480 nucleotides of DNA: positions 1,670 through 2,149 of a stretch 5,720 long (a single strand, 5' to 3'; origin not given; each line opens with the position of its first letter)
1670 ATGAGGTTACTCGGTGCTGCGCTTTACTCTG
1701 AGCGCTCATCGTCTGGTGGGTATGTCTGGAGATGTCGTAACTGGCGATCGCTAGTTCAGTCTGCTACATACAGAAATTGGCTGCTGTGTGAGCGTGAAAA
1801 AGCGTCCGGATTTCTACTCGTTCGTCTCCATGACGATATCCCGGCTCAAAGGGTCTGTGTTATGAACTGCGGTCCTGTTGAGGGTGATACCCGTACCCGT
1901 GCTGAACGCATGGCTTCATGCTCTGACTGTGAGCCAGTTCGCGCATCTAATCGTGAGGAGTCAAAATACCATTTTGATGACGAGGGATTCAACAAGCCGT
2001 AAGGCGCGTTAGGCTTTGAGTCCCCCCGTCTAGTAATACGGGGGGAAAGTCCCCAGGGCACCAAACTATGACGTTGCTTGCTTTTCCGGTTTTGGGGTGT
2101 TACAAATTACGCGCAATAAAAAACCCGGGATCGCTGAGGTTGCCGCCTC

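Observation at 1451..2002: A cargo-slot gene between zot and rep encodes a truncated BrxR/CapW-like wHTH fused to a CxxxC...CxxC tail, behind a near-perfect promoter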

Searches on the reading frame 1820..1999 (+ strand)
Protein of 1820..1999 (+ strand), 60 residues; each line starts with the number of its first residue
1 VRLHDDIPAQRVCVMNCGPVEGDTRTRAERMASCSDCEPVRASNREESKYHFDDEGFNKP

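Call 28: search_protein_families(library=pfam, alignment_id=A4, max_evalue=1)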
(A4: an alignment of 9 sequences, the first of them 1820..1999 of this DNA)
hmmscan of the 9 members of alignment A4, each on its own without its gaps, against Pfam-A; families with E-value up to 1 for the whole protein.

A. member 1, window:1820-1999:+ (60 aa): 0 families

B. families by the number of members that match (of 9 scanned): 7 families
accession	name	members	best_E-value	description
PF18912.6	DZR_2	1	0.011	Double zinc ribbon domain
PF21809.3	Glyco_hydro_84_hel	1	0.018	Bacterial GH84, post-catalytic domain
PF07191.17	Zn_ribbon_6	1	0.093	Double zinc ribbon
PF04337.18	DUF480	1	0.14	Protein of unknown function, DUF480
PF06426.19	SATase_N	1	0.17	Serine acetyltransferase, N-terminal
PF01667.23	Ribosomal_S27e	1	0.2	Ribosomal protein S27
PF00628.35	PHD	1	0.73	PHD-finger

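Call 33: find_homologous_proteins(query=A6, max_evalue=0.001)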
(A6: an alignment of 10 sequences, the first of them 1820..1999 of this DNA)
Query A6 (10 sequences) (60 aa, profile of the alignment): 534 proteins with E <= 0.001 among 5962 candidates; the best 120 are listed.
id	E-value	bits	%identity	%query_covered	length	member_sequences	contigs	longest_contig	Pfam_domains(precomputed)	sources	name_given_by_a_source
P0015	2.6e-37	145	63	53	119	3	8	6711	-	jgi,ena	jgi:hypothetical protein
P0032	1.0e-33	133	63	53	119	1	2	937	-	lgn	-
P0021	9.7e-28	114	51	65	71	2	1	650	-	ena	-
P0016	5.8e-27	112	61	55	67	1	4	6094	-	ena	-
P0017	5.8e-26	108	59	57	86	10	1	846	-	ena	-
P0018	1.2e-24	104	68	47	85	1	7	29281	-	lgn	-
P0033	4.4e-24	102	68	57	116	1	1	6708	-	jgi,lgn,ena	jgi:hypothetical protein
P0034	5.5e-22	96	53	57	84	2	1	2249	-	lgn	-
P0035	5.4e-21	92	53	57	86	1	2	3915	-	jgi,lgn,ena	-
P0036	7.9e-21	92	58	55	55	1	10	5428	-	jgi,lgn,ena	jgi:hypothetical protein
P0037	8.5e-21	92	52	70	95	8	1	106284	-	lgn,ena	-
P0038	1.4e-20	91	55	67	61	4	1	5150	-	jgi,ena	-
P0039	1.6e-20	91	67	55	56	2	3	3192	-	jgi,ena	-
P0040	1.6e-20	91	56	53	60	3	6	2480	-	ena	-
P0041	1.6e-20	91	52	70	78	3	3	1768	-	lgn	-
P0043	5.1e-20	89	53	50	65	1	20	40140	-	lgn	-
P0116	6.7e-18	82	65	52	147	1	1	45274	PF14354.14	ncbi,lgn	-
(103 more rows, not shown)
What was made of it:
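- One Cys4 protein is fused to a Lar restriction-alleviation domain (P0116, PF14354; call 33).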

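Call 38: find_related_loci(query=A6, collection=viral_contigs, flank=7000)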
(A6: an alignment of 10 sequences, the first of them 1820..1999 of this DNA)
Query A6 (60 aa) in viral_contigs; peptide patterns used: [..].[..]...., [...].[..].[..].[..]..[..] (x = any residue, [..] = any of these).
47 stretches matched a pattern; 14 encode a relative of the query (tblastn E <= 1e-3); 14 distinct loci.
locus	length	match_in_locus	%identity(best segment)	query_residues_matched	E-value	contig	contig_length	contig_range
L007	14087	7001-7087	62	9-37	4e-10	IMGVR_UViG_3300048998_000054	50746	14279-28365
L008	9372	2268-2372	57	8-42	9e-10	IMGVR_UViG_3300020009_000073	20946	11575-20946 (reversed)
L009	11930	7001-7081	59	11-37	7e-9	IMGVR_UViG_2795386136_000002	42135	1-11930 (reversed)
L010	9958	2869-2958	57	8-37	1e-8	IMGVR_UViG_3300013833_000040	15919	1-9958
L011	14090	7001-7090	57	8-37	1e-8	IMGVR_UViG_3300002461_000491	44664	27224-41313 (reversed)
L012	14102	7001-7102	53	8-41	3e-8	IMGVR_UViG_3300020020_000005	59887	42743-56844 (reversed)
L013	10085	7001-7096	53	6-37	1e-7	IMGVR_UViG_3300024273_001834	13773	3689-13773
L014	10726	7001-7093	48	8-38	2e-7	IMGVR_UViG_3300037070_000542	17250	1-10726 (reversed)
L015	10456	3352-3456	49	8-42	4e-7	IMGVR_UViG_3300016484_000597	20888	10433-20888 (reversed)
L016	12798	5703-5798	50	8-39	9e-7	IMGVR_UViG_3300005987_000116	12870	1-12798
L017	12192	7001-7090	50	8-37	1e-5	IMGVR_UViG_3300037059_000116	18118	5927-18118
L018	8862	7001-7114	37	8-45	2e-5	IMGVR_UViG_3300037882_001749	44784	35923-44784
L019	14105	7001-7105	43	11-45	2e-5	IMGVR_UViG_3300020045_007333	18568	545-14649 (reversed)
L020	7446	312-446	40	1-37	5e-5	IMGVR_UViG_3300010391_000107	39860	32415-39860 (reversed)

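Call 54: search_protein_families(library=phrogs, alignment_id=A6, max_evalue=0.01)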
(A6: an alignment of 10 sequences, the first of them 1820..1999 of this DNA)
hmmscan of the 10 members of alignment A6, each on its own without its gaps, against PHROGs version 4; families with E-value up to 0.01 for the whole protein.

A. member 1, window:1820-1999:+ (60 aa): 0 families

B. families by the number of members that match (of 10 scanned): 0 families

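Call 63: search_solved_structures(query=A6, max_evalue=10, show_alignments=2)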
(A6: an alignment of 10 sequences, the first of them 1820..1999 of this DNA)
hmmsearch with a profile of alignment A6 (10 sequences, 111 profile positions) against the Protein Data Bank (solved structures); distinct sequences matched with E-value up to 10: 2.
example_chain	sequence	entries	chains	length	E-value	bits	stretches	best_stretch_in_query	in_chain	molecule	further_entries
5ykh_A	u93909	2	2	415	0.22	14.7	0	57-67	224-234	Pumilio homolog 1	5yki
3a1f_A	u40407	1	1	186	2.2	11.5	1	18-67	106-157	Cytochrome b-245 heavy chain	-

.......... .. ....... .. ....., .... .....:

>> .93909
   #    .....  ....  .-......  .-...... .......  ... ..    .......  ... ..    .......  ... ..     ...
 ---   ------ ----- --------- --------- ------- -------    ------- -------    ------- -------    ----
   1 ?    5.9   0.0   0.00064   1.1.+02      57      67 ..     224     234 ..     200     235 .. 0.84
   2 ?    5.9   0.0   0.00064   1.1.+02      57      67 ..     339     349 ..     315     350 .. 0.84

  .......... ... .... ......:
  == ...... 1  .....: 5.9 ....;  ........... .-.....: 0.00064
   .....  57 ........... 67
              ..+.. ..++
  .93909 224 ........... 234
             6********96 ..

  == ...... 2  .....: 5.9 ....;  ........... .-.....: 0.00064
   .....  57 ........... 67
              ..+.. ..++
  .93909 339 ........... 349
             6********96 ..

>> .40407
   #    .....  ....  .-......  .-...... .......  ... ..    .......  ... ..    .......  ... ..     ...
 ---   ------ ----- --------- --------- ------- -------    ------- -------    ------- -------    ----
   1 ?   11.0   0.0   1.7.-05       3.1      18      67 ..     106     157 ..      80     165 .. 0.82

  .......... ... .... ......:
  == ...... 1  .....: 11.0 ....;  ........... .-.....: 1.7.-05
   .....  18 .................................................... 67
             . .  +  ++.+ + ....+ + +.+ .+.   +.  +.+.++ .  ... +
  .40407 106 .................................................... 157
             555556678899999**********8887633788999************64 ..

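Call 66: find_related_loci(query=A6, collection=genome_contigs, flank=5000)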
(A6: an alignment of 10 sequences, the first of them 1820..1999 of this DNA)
Query A6 (60 aa) in genome_contigs; peptide patterns used: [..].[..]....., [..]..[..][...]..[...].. (x = any residue, [..] = any of these).
30 stretches matched a pattern; 4 encode a relative of the query (tblastn E <= 1e-3); 4 distinct loci.
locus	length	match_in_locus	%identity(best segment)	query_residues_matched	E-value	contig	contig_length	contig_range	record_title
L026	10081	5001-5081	59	11-37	2e-9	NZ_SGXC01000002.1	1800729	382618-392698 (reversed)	Pigmentiphaga kullae strain K24 Ga0310531_12, whole genome shotgun sequence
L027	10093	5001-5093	58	8-38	5e-9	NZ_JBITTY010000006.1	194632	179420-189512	Pseudomonas sp. NPDC079086 NPDC079086_85_B7.ctg-0006, whole genome shotgun sequence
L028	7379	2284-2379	53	8-39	2e-8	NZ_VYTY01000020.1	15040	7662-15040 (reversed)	Nitrincola alkalisediminis strain JCM 19317 Scaffold20, whole genome shotgun sequence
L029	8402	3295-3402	50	8-43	5e-8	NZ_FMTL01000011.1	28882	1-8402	Pseudomonas peli strain DSM 17833, whole genome shotgun sequence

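Call 69: search_protein_families(library=pfam, proteins=[L029:1266-2060:+, L029:2024-2557:+, L029:3991-4881:-, L029:6167-6604:-, L028:861-1943:+, L028:2904-4595:-, L027:7301-7693:+, L027:8290-8655:+], max_evalue=0.001)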
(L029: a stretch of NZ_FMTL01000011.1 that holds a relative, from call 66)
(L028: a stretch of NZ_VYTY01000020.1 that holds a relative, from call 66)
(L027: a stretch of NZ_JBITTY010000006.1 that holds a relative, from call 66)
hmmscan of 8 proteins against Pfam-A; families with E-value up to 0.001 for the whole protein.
L029:1266-2060:+ (265 aa): 1 family
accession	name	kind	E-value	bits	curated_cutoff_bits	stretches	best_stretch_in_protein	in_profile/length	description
PF12083.13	DUF3560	-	4.5e-35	120.9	27.2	1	4-125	2-124/124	Domain of unknown function (DUF3560)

L029:2024-2557:+ (178 aa): 0 families

L029:3991-4881:- (297 aa): 1 family
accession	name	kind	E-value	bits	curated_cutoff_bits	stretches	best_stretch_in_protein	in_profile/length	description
PF10263.15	SprT-like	-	1.1e-11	45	25.6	1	41-144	2-98/108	SprT-like family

L029:6167-6604:- (146 aa): 0 families

L028:861-1943:+ (361 aa): 2 families
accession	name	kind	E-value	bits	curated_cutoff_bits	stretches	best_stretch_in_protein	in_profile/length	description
PF11740.13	KfrA_N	-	7.5e-17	62.5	26.1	1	33-149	3-113/113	Plasmid replication region DNA-binding N-term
PF05837.17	CENP-H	-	2e-05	25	29.9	1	134-212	90-170/202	Centromere protein H (CENP-H)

L028:2904-4595:- (564 aa): 4 families
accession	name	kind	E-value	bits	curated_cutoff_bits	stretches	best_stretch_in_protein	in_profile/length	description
PF10412.15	TrwB_AAD_bind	-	2.2e-118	396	20.5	1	159-545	2-387/387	Type IV secretion-system coupling protein DNA-binding domain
PF02534.20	T4SS-DNA_transf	-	9.1e-26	91.2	20.1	1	171-512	43-412/468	Type IV secretory system Conjugative DNA transfer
PF12696.13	TraG-D_C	-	9.4e-24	84.2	22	1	403-526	3-125/126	TraM recognition site of TraD and TraG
PF01935.23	DUF87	-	0.00011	22.8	23.2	1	173-217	24-69/220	Helicase HerA, central domain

L027:7301-7693:+ (131 aa): 0 families

L027:8290-8655:+ (122 aa): 1 family
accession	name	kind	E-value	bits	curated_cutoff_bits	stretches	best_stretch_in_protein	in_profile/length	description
PF14359.12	DUF4406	-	7.7e-27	94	22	1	18-108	2-90/91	Domain of unknown function (DUF4406)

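Call 75: search_dna_similar(query=P0043, collection=phages, mode=protein, max_evalue=0.001, max_rows=30)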
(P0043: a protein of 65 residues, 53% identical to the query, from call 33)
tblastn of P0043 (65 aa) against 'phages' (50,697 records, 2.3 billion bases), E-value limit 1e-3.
No match.

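Call 76: search_dna_similar(query=P0043, collection=plasmids, mode=protein, max_evalue=0.001, max_rows=30)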
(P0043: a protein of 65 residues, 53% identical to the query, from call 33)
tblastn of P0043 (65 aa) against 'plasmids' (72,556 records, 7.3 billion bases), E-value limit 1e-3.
Records with a match: 26; places in all: 26; records where one place covers at least 80% of the query: 8.
Best place of each record, by identity: 80-90% 2; 60-80% 24.
By first word of the organism name: Pseudomonas 18; Escherichia 3; Shigella 1; Citrobacter 1; Enterobacter 1; Klebsiella 1; uncultured 1.
By predicted mobility (MOB-suite, as given by PLSDB): conjugative 14; mobilizable 9; non-mobilizable 3.
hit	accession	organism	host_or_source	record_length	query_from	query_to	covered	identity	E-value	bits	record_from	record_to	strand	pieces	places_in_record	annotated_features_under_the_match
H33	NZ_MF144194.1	Pseudomonas aeruginosa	-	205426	7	61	85%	70.9%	4e-19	86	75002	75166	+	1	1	hypothetical protein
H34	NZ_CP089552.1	Pseudomonas sp. 7-41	cell culture,soil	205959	7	57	78%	74.5%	2e-18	84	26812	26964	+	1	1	none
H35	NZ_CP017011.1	Pseudomonas syringae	Actinidia chinensis,single ...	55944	3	61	91%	62.7%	1e-16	78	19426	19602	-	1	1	hypothetical protein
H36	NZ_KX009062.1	Pseudomonas syringae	Actinidia,Bay of Plenty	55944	3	61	91%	62.7%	1e-16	78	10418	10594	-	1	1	hypothetical protein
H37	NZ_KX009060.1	Pseudomonas syringae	Actinidia,Bay of Plenty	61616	3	61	91%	62.7%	1e-16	78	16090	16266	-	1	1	hypothetical protein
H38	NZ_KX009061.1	Pseudomonas syringae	Actinidia,Bay of Plenty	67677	3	61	91%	62.7%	1e-16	78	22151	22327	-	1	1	hypothetical protein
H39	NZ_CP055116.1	Shigella flexneri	Shek Wu Hui WWTPs_101 WWTPs influent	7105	7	57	78%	72.5%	3e-16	77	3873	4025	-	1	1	mobilization protein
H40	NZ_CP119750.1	Escherichia coli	chicken,pure culture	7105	7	57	78%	72.5%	3e-16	77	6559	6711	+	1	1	mobilization protein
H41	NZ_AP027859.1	Escherichia coli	Homo sapiens,whole organism,feces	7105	7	57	78%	72.5%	3e-16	77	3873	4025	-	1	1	hypothetical protein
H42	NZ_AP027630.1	Escherichia coli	Homo sapiens,whole organism,feces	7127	7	57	78%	72.5%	3e-16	77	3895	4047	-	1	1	hypothetical protein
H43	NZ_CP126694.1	Pseudomonas sp. P105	Roots of Beta vulgaris, variety ...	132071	2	57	86%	66.1%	2e-19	86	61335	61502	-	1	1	none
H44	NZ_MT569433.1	Citrobacter werkmanii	-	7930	3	57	85%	66.1%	4e-16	77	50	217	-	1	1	none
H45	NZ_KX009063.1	Pseudomonas syringae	Actinidia,Bay of Plenty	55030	3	58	86%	64.3%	1e-16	78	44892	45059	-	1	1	hypothetical protein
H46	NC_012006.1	Enterobacter cloacae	-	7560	14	57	68%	81.8%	9e-17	79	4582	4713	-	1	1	hypothetical protein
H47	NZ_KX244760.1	Klebsiella pneumoniae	Homo sapiens,TRACHEA,pus swab (trachea)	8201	14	57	68%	81.8%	9e-17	79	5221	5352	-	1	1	hypothetical protein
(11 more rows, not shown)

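Call 77: get_annotated_region(hit=H46, flank=4000)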
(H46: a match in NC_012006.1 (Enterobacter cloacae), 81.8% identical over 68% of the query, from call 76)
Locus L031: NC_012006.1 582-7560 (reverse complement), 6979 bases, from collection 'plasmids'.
description: Enterobacter cloacae plasmid pCHE-A, complete sequence
organism: Enterobacter cloacae (NCBI taxid 550)
taxonomy: Bacteria; Pseudomonadota; Gammaproteobacteria; Enterobacterales; Enterobacteriaceae; Enterobacter; Enterobacter cloacae
host: -; source: -; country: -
typing (MOB-suite, as given by PLSDB): mobilizable; replicon IncQ1; relaxase MOBQ
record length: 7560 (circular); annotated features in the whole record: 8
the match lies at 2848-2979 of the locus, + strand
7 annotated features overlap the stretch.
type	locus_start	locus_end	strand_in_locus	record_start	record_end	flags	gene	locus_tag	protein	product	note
CDS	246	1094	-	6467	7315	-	-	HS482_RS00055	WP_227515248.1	DNA-primase RepB domain-containing protein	-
CDS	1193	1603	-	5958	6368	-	-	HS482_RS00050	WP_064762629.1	IncQ-type mobilization protein MobB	-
CDS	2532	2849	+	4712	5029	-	-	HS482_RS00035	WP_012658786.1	hypothetical protein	-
CDS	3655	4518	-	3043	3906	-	-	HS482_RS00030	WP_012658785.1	carbapenem-hydrolyzing class A beta-lactamase GES-5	-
predicted_resistance_gene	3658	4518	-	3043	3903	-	blaGES-5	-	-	carbapenem-hydrolyzing class A beta-lactamase GES-5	predicted by amrfinderplus; class BETA-LACTAM; identity 100.0%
CDS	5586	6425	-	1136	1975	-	repC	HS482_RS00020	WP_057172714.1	replication protein C, IncQ-type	-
CDS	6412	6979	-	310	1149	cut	-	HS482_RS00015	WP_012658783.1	helicase RepA family protein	-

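Call 78: get_annotated_region(hit=H40, flank=4000)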
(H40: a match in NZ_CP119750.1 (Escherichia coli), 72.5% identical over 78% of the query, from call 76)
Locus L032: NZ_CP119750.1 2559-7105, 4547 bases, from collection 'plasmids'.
description: Escherichia coli strain E15 plasmid pE15-4, complete sequence
organism: Escherichia coli (NCBI taxid 562)
taxonomy: Bacteria; Pseudomonadota; Gammaproteobacteria; Enterobacterales; Enterobacteriaceae; Escherichia; Escherichia coli
host: -; source: chicken,pure culture; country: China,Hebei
typing (MOB-suite, as given by PLSDB): mobilizable; replicon IncQ1; relaxase MOBQ
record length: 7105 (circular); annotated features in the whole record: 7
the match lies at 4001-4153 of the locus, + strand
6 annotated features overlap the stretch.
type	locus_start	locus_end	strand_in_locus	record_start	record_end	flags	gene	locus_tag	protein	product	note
CDS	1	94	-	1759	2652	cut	repC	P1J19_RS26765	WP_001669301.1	replication protein C, IncQ-type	-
CDS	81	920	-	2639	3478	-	-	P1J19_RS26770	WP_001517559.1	helicase RepA family protein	-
CDS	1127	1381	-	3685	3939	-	-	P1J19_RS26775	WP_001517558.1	hypothetical protein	-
CDS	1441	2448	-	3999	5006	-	-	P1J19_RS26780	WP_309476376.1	DNA-primase RepB domain-containing protein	-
CDS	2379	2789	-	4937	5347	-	-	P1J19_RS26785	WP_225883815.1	IncQ-type mobilization protein MobB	-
CDS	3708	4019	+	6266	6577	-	-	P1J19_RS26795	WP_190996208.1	mobilization protein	-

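Call 79: get_annotated_region(hit=H35, flank=5000)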
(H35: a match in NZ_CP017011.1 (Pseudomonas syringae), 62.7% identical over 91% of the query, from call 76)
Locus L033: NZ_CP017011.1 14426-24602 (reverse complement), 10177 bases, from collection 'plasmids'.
description: Pseudomonas syringae pv. actinidiae strain NZ-47 plasmid pPsa22180b, complete sequence
organism: Pseudomonas syringae (NCBI taxid 103796)
taxonomy: Bacteria; Pseudomonadota; Gammaproteobacteria; Pseudomonadales; Pseudomonadaceae; Pseudomonas; Pseudomonas syringae
host: -; source: Actinidia chinensis,single cell,leaves,Research orchard; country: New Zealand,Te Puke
typing (MOB-suite, as given by PLSDB): conjugative; replicon rep_cluster_1780; relaxase MOBF; mating-pair formation MPF_T
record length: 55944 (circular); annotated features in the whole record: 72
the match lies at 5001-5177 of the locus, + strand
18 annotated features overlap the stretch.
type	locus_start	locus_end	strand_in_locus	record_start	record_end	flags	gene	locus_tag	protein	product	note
CDS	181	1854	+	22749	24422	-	-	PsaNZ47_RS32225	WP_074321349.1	DNA cytosine methyltransferase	-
CDS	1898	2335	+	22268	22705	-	-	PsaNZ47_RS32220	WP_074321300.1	hypothetical protein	-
CDS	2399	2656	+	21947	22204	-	-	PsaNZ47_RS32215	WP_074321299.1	hypothetical protein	-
CDS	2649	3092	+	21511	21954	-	-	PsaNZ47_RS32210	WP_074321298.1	hypothetical protein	-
CDS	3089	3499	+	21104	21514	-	-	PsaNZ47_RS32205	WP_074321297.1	hypothetical protein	-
CDS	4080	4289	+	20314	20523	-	-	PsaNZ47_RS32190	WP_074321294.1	hypothetical protein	-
CDS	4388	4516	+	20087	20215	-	-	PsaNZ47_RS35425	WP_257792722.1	hypothetical protein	-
CDS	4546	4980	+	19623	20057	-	-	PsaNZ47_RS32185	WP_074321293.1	hypothetical protein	-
CDS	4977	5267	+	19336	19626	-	-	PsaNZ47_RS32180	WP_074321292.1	hypothetical protein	-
CDS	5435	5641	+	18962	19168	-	-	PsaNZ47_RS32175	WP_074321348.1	hypothetical protein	-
CDS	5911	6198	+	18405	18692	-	-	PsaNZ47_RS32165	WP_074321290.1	hypothetical protein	-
CDS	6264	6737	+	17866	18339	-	-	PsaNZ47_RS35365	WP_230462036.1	hypothetical protein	-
CDS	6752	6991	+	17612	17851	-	-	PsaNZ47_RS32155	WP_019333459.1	hypothetical protein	-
CDS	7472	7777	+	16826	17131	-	-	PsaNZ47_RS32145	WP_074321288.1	hypothetical protein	-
CDS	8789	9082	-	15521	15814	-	-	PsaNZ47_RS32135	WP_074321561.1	addiction module antidote protein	-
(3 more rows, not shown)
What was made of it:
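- Stand-alone Cys4 genes lie in arrays of small accessory genes of conjugative plasmids, beside an orphan cytosine methyltransferase, DUF932, DUF3560 and SprT-like genes (calls 69, 79).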

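Call 89: search_solved_structures(query=A9, max_evalue=10, show_alignments=2)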
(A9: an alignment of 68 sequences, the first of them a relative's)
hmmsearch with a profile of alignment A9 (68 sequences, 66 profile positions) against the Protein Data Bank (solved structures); distinct sequences matched with E-value up to 10: 6.
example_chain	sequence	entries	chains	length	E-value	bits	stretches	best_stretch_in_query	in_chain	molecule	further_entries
5ykh_A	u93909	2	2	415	0.034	16.7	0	32-41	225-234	Pumilio homolog 1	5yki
7xhv_A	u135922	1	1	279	0.68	12.5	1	30-58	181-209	Aryl hydrocarbon receptor nuclear translocator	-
4ojv_A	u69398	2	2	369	0.74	12.4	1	27-50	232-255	3',5'-cyclic-nucleotide phosphodiesterase 1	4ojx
7v7l_A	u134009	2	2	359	0.83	12.2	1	30-58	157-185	Aryl hydrocarbon receptor nuclear translocator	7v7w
4zp4_A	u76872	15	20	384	1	11.9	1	30-58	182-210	Aryl hydrocarbon receptor nuclear translocator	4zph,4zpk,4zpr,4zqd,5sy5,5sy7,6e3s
7xi4_A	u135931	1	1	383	1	11.9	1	30-58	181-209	Aryl hydrocarbon receptor nuclear translocator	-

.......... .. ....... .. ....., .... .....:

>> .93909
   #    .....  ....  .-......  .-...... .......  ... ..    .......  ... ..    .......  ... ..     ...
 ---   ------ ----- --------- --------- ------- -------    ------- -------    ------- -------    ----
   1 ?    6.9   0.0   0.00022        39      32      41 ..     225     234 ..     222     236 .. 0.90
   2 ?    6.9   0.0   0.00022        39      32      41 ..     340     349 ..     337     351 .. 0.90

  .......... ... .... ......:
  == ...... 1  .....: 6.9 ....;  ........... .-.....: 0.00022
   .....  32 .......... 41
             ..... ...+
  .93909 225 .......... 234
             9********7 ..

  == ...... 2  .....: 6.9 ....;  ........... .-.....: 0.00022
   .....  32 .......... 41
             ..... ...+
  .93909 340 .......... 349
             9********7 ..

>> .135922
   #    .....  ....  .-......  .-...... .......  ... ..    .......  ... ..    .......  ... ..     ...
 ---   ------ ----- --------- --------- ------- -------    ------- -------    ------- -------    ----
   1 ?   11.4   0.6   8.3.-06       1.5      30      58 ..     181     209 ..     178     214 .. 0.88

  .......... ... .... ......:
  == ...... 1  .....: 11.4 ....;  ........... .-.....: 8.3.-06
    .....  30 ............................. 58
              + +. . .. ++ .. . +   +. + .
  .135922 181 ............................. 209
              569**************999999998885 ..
